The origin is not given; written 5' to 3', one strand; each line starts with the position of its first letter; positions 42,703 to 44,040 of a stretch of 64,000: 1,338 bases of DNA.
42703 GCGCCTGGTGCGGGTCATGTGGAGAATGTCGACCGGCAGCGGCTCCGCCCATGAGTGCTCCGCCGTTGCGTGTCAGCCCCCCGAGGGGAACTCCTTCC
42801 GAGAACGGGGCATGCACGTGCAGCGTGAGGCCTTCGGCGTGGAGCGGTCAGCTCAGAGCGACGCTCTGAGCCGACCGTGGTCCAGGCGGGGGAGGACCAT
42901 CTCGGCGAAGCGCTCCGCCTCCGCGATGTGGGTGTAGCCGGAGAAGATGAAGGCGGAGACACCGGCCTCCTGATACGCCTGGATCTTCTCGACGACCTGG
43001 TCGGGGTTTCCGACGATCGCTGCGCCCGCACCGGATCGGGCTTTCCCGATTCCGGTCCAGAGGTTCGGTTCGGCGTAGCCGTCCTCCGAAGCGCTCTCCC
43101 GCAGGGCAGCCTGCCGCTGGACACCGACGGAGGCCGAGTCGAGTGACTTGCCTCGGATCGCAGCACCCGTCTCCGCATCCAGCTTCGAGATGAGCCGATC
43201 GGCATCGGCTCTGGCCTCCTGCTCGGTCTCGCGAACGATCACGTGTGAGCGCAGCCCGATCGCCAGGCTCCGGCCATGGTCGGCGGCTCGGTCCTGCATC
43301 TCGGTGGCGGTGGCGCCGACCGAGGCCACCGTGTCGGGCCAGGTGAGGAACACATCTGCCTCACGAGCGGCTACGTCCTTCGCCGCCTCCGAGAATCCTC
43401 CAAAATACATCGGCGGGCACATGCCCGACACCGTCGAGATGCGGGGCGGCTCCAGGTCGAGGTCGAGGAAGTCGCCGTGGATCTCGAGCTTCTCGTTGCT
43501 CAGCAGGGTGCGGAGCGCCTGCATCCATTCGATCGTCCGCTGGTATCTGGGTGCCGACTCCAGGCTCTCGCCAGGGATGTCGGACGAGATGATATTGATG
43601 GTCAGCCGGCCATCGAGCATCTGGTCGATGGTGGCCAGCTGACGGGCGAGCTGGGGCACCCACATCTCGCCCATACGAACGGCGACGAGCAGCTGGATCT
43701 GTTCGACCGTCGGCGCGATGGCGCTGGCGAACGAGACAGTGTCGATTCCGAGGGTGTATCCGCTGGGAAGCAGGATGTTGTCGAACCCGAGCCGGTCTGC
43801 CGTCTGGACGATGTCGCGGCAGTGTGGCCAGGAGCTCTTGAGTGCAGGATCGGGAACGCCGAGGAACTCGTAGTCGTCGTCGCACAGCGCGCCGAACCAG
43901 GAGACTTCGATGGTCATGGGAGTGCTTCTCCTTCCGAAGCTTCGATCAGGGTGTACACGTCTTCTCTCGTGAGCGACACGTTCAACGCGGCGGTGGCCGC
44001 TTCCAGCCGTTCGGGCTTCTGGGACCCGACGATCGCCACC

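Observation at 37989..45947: Probable sulfoquinovose monooxygenase (sulfo-SMO) locus with a GH188-type sulfoquinovosidase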

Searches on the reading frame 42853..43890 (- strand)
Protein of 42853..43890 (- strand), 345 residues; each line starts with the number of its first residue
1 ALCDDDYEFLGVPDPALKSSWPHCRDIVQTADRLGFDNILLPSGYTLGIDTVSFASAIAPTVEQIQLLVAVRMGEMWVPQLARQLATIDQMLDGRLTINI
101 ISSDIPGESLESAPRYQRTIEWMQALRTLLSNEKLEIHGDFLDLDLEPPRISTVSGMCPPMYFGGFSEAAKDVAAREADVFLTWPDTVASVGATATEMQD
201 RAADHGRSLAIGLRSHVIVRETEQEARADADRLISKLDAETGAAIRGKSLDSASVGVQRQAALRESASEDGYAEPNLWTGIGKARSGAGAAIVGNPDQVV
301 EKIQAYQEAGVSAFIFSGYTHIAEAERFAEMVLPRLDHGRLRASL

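Call 4: search_protein_families(library=pfam, proteins=[window:42853-43890:-])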
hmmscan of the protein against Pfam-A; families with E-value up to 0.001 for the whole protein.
window:42853-43890:- (345 aa): 1 family
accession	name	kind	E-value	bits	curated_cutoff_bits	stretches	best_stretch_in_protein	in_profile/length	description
PF00296.26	Bac_luciferase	-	6.3e-50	170.7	27.9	1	20-312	21-313/314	Luciferase-like monooxygenase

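Call 5: search_protein_families(library=ncbifam, proteins=[window:42853-43890:-])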
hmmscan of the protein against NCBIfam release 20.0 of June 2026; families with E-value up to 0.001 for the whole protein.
window:42853-43890:- (345 aa): 15 families
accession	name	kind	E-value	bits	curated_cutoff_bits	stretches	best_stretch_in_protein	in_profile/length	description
TIGR03565.1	alk_sulf_monoox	equivalog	3e-82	276.4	518.2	1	6-336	11-346/346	FMNH2-dependent alkanesulfonate monooxygenase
NF001939.1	PRK00719.1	subfamily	1.3e-80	271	510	1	6-338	11-348/373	alkanesulfonate monooxygenase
TIGR04021.1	LLM_DMSO2_sfnG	equivalog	6.5e-39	134.3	382.95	1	26-337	32-346/350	dimethylsulfone monooxygenase SfnG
TIGR03860.1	FMN_nitrolo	subfamily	4.9e-19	68.4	279.7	2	159-338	209-406/422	NtaA/DmoA family FMN-dependent monooxygenase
TIGR03619.1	F420_Rv2161c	subfamily_domain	1.1e-15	58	166.9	1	57-231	52-230/247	TIGR03619 family F420-dependent LLM class oxidoreductase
TIGR03564.1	F420_MSMEG_4879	subfamily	5.6e-13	49.1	234.25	1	27-237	4-218/265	TIGR03564 family F420-dependent LLM class oxidoreductase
TIGR03621.1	F420_MSMEG_2516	subfamily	3.3e-10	39.6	213.15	1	24-181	16-173/295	TIGR03621 family F420-dependent LLM class oxidoreductase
TIGR03612.1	RutA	equivalog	2.7e-09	37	498.3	1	50-270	66-294/355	pyrimidine utilization protein A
TIGR04024.1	F420_NP1902A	hypoth_equivalog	2.4e-08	33.1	345.4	1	24-232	17-226/330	TIGR04024 family LLM class F420-dependent oxidoreductase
TIGR03841.1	F420_Rv3093c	subfamily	1.5e-07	31.2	213.65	1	25-239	13-228/298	LLM class F420-dependent oxidoreductase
NF002619.0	PRK02271.1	equivalog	7.7e-06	25.4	276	1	25-316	17-305/329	5,10-methylenetetrahydromethanopterin reductase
TIGR03559.1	F420_Rv3520c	subfamily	1.8e-05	24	335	0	25-152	16-147/325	LLM class F420-dependent oxidoreductase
TIGR03555.1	F420_mer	equivalog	5.3e-05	22.8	348.7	1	27-315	17-303/325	5,10-methylenetetrahydromethanopterin reductase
TIGR03560.1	F420_Rv1855c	subfamily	7.6e-05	22.6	231.4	1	20-209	11-219/227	TIGR03560 family F420-dependent LLM class oxidoreductase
TIGR03571.1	lucif_BA3436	subfamily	0.00026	20.3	303.9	1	50-204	68-227/304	TIGR03571 family LLM class oxidoreductase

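Call 6: search_solved_structures(query=window:42853-43890:-, show_alignments=2)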
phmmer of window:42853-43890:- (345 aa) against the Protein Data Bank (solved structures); distinct sequences matched with E-value up to 0.001: 18.
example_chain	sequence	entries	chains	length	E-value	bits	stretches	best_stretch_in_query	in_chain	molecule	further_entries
7olf_A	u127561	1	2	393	5.9e-103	347.8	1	1-336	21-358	Methanesulfonate sulfonatase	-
7oh2_A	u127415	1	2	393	3.6e-101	341.9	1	1-337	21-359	Alkanesulfonate monooxygenase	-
7jv3_A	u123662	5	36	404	6.4e-69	235.9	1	6-337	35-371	Alkanesulfonate monooxygenase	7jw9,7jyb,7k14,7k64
1m41_A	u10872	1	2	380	3.2e-61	210.6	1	6-337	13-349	FMNH2-dependent alkanesulfonate monooxygenase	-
1nqk_A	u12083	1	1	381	3.2e-61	210.6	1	6-337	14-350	Alkanesulfonate monooxygenase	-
8t0u_A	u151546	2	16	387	1.5e-33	119.7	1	23-336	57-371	FMNH(2)-dependent dimethylsulfone monooxygenase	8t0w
8vw6_A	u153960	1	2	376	4.9e-25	91.7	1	13-336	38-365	Alkanesulfonate monooxygenase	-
3rao_A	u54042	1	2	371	3.3e-23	85.7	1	12-339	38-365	Putative Luciferase-like Monooxygenase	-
7e36_B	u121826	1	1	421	1.1e-07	34.7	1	53-336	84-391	FMN-dependent oxidoreductase (Nitrilotriacetate monooxygenase family)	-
6sgg_AAA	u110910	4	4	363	3.5e-07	33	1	51-257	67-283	Pyrimidine monooxygenase RutA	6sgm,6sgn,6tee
6sgl_AAA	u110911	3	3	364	3.5e-07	33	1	51-257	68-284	Pyrimidine monooxygenase RutA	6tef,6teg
5wan_A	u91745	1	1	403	4.7e-07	32.6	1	51-257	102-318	Pyrimidine monooxygenase RutA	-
9gkh_A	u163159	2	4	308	0.00024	23.7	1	12-137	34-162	Putative F420-dependent oxidoreductase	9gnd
1yw1_A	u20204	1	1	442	0.00031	23.3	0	158-230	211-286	PROTEIN YTNJ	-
6ask_A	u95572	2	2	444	0.00032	23.3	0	158-230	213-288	Putative monooxygenase MoxC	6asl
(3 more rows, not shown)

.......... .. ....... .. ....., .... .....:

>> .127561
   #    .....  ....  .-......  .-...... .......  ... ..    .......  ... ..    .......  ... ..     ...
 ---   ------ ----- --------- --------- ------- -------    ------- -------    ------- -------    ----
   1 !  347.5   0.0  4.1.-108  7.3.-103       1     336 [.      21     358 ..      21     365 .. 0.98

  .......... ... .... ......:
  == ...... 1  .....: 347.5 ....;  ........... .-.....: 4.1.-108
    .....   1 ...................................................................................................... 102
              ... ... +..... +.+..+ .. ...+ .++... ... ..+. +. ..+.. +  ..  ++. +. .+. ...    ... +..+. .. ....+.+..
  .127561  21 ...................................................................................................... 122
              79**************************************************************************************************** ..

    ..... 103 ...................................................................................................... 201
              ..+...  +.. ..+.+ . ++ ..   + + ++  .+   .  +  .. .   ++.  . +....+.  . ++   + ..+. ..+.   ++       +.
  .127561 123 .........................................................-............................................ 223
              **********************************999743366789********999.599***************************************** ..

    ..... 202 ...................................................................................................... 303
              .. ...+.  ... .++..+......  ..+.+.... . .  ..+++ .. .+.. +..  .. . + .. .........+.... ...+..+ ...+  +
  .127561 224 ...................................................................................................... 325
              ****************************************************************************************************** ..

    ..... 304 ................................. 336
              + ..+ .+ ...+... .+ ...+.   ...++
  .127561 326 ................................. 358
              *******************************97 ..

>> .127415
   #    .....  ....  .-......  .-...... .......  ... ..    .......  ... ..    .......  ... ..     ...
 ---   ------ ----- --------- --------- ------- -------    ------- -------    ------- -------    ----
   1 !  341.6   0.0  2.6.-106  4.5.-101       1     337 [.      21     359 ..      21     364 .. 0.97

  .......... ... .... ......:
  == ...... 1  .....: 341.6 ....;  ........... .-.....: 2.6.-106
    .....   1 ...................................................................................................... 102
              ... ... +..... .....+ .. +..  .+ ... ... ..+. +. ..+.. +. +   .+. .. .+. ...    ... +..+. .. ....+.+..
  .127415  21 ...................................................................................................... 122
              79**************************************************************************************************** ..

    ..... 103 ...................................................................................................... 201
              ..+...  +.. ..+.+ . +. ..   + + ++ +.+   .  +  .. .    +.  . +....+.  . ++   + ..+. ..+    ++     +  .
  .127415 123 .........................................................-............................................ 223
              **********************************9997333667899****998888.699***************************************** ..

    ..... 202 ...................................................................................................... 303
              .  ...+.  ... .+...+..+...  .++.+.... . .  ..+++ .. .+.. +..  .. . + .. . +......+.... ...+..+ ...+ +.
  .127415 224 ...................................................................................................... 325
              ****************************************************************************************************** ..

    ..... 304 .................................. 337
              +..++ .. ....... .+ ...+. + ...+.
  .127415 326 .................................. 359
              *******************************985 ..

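Call 31: find_related_loci(query=window:42853-43890:-, collection=genome_contigs, flank=10000)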
Query window:42853-43890:- (345 aa) in genome_contigs; peptide patterns used: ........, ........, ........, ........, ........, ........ (x = any residue, [..] = any of these).
599 stretches matched a pattern (row limit reached: there are more); 573 encode a relative of the query (tblastn E <= 1e-3); the best 80 are kept; 80 distinct loci.
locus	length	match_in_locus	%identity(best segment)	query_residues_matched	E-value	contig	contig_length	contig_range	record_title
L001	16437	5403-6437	94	1-345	0e+0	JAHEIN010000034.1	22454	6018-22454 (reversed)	MAG: bacterium isolate Ww501 NODE_4873_length_22454_cov_10.924193, whole genome shotgun sequence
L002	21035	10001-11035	92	1-345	0e+0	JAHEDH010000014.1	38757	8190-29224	MAG: bacterium isolate Ww195 NODE_1080_length_38757_cov_4.380526, whole genome shotgun sequence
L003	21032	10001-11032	78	1-344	5e-175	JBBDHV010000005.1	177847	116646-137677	MAG: Acidimicrobiia bacterium isolate LejiaA_66_105 Lejia_A_131_length_177847_cov_63, whole genome shotgun sequence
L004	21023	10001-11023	77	1-341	3e-174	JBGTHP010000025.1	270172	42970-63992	MAG: Acidimicrobiia bacterium isolate JTS-RE241 k141_5976436, whole genome shotgun sequence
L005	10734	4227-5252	72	1-342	7e-169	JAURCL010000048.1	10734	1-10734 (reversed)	MAG: Acidimicrobiales bacterium isolate SFB_27D_50_11 NODE_48_length_10734_cov_4.922774, whole genome shotgun sequence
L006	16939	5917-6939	74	1-341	6e-166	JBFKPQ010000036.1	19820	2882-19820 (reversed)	MAG: Acidimicrobiia bacterium isolate Mix_sand22.2022.08.G.65 k141_1286252_length_19820_cov_22.2261, whole genome shotgu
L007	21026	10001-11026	75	1-342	9e-163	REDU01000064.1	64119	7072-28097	MAG: Ilumatobacter sp. isolate GEM2.Bin45 NODE_288_length_64119_cov_29.5122, whole genome shotgun sequence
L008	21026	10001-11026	72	1-342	1e-162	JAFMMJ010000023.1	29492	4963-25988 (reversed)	MAG: Ilumatobacteraceae bacterium isolate DEBay_Sum22NL08_93 NODE_632_length_29492_cov_121.905289, whole genome shotgun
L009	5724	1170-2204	71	1-345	2e-163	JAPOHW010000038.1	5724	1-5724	MAG: Actinomycetota bacterium isolate bin20 NODE_38_length_5724_cov_2.131397, whole genome shotgun sequence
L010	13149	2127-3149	72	1-341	6e-162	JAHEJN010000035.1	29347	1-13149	MAG: Acidimicrobiales bacterium isolate Ww551 NODE_2910_length_29347_cov_21.428591, whole genome shotgun sequence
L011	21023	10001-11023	70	1-341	2e-161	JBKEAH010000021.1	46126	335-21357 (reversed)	MAG: Desertimonas sp. isolate VLC_103 k121_15148727, whole genome shotgun sequence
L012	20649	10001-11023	71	1-341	3e-161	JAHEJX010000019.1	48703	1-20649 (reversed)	MAG: Actinomycetes bacterium isolate Ww568 NODE_1256_length_48703_cov_3.785044, whole genome shotgun sequence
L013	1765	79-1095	71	1-339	1e-174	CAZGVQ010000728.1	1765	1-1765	MAG TPA_asm: uncultured Acidimicrobiales bacterium isolate SRP114822_co3_21 genome assembly, contig: NODE_22883_length_1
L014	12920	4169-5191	77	1-341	4e-161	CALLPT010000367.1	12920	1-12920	MAG: uncultured Acidimicrobiales bacterium isolate L2_Bin_Bin_77_1 genome assembly, contig: c_000003424408, whole genome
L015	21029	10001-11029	72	1-342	8e-161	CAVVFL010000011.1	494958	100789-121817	MAG: Ilumatobacteraceae bacterium isolate MFD04716.bin.2.315 genome assembly, contig: contig_14483, whole genome shotgun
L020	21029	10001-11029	72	1-342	1e-158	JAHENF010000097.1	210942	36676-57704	MAG: Ilumatobacteraceae bacterium isolate Ww99 NODE_33_length_210942_cov_14.135912, whole genome shotgun sequence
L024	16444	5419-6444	70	1-342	8e-157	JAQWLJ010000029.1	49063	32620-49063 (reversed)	MAG: Acidimicrobiales bacterium isolate cluster2_bin.122 k141_2608475, whole genome shotgun sequence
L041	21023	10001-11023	67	1-341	1e-152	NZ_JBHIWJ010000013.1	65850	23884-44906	MAG: Sphingobium sp. isolate MAG22 WDNA01_bin.5.strict_13, whole genome shotgun sequence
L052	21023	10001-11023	66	1-341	1e-150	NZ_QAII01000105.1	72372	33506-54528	Caulobacter sp. HMWF025 NODE_162_length_72274_cov_15.816669, whole genome shotgun sequence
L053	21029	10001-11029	67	1-343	8e-151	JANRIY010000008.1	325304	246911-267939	MAG: Sphingopyxis sp. isolate bins.312 k141_510477, whole genome shotgun sequence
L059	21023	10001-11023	66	1-341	4e-150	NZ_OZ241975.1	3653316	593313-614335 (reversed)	MAG: Candidatus Poriferisodalis sp. isolate 79460a1b-5495-4fe8-8039-067b752e2255 chromosome 1, complete sequence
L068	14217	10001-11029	71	1-342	4e-149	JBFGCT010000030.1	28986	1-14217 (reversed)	MAG: Ilumatobacteraceae bacterium isolate Mix_sand02.2020.12.D.14 k141_1618620_length_28986_cov_14.4284, whole genome sh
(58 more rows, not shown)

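Call 44: search_protein_families(library=pfam, proteins=[L041:5953-8022:+, L012:16629-18347:-, L053:974-2041:-, L052:11040-11636:+, L024:6495-7751:-, L068:12946-13569:+, L020:15181-16452:-, L059:2436-3512:+], max_evalue=0.01)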
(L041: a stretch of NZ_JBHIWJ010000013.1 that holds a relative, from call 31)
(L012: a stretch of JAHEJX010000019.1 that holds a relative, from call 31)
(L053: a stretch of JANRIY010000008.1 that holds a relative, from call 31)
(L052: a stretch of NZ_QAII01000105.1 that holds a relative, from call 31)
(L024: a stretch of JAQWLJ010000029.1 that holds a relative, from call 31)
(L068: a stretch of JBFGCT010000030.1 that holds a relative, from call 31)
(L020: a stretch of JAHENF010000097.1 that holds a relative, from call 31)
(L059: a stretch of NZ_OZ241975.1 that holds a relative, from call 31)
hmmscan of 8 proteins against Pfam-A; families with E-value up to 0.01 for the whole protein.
L041:5953-8022:+ (689 aa): 3 families
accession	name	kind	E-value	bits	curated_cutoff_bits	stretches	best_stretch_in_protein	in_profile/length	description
PF01055.32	Glyco_hydro_31_2nd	-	4.6e-37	128.5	23.5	1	255-580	3-325/328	Glycosyl hydrolases family 31 TIM-barrel domain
PF21365.3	Glyco_hydro_31_3rd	-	2.1e-18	67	24.4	1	591-674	1-85/87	Glycosyl hydrolase family 31 C-terminal domain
PF13802.12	Gal_mutarotas_2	-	0.00092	20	27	1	117-159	101-143/184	Glycosyl hydrolase 31 N-terminal galactose mutarotase-like domain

L012:16629-18347:- (572 aa): 2 families
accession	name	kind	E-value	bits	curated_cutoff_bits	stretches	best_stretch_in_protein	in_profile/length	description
PF00128.31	Alpha-amylase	-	1.9e-106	357.4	22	1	58-497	2-443/446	Alpha amylase, catalytic domain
PF11941.14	DUF3459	-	0.0044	17.8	22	1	484-562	2-83/90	Domain of unknown function (DUF3459)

L053:974-2041:- (355 aa): 1 family
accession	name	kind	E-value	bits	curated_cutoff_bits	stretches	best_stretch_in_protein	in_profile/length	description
PF03601.19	Cons_hypoth698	-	2.5e-51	174.8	24.5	1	37-334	2-301/304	Conserved hypothetical protein 698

L052:11040-11636:+ (198 aa): 1 family
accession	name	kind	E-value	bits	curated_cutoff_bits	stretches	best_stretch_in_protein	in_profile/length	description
PF03358.20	FMN_red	-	6.8e-18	65.1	24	1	15-158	3-147/152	NADPH-dependent FMN reductase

L024:6495-7751:- (418 aa): 4 families
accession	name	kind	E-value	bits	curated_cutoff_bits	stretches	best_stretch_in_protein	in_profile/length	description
PF00441.29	Acyl-CoA_dh_1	-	6.5e-24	85.2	22.4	1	256-410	1-148/150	Acyl-CoA dehydrogenase, C-terminal domain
PF02770.24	Acyl-CoA_dh_M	-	2e-21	76.4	33.3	1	151-233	1-84/97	Acyl-CoA dehydrogenase, middle domain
PF02771.21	Acyl-CoA_dh_N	-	2.2e-19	70.3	22.9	1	37-146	2-112/113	Acyl-CoA dehydrogenase, N-terminal domain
PF11794.13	HpaB_N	-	0.00011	22.3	35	1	178-234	179-236/270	4-hydroxyphenylacetate 3-hydroxylase N terminal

L068:12946-13569:+ (207 aa): 0 families

L020:15181-16452:- (423 aa): 4 families
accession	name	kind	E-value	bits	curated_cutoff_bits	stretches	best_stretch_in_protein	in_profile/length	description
PF07690.21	MFS_1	-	1.2e-51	176.1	33.4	2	29-301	4-281/347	Major Facilitator Superfamily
PF00083.30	Sugar_tr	-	2.7e-10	40.2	22.3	1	59-197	48-192/452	Sugar (and other) transporter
PF12832.13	MFS_1_like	-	7.8e-08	32.2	25.2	1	30-378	8-369/373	MFS_1 like family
PF05977.19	MFS_3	-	0.0023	16.9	27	1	22-199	219-396/524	Transmembrane secretion effector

L059:2436-3512:+ (358 aa): 3 families
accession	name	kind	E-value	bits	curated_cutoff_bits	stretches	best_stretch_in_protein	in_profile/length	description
PF13377.12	Peripla_BP_3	-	4.9e-31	108.5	26.5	1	192-352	4-167/167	Periplasmic binding protein-like domain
PF00356.27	LacI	-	1.3e-16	60.5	27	1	26-70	2-46/46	Bacterial regulatory proteins, lacI family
PF00532.27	Peripla_BP_1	-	1e-15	58.4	22.2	1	82-346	2-277/281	Periplasmic binding proteins and sugar binding domain of LacI family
